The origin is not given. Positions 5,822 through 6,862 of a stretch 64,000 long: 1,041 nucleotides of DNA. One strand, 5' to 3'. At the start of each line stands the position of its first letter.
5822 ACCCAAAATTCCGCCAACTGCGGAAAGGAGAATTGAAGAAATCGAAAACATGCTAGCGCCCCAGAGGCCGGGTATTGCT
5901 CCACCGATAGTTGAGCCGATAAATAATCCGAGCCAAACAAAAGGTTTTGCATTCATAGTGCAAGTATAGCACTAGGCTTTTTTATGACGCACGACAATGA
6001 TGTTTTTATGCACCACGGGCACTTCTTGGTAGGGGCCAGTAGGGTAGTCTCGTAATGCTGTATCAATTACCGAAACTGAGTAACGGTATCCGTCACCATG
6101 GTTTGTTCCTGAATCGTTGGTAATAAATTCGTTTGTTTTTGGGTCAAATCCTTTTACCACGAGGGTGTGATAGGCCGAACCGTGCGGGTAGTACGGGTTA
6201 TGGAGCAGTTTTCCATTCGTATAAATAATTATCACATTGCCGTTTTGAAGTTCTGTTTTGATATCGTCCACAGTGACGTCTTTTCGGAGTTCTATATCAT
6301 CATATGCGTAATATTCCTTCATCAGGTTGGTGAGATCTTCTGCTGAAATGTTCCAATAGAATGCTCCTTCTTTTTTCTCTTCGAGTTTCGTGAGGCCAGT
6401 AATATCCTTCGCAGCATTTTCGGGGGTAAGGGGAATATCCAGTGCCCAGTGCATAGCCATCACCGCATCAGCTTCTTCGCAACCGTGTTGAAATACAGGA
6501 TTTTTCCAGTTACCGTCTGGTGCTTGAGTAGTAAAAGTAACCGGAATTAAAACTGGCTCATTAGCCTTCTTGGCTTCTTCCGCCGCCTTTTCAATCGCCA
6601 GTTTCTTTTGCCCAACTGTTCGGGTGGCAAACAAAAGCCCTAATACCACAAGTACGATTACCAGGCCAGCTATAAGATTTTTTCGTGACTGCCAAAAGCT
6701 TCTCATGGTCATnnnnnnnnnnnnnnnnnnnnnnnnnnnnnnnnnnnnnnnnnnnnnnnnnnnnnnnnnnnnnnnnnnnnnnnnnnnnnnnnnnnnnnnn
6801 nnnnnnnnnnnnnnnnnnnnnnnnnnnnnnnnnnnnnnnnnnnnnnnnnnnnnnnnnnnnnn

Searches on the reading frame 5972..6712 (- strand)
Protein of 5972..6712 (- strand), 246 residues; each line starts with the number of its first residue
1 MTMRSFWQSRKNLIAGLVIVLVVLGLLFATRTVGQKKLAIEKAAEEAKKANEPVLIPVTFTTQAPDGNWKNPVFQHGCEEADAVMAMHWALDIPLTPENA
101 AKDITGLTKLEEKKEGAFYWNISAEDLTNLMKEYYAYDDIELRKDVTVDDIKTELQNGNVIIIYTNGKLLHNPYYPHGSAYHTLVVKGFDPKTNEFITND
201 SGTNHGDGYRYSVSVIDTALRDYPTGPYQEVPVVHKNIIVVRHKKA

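Call 91: search_protein_families(library=pfam, proteins=[window:5972-6712:-], max_evalue=0.0001)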
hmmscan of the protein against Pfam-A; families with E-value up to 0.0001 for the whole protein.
window:5972-6712:- (246 aa): 1 family
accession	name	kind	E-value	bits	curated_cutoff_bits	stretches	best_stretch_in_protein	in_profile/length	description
PF13529.12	Peptidase_C39_2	-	4.6e-10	40.7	24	1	60-201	5-142/143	Peptidase_C39 like family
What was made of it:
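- A Peptidase_C39_2-like protein is encoded 5.3 kb upstream on the other strand (window 5972..6712; call 91).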
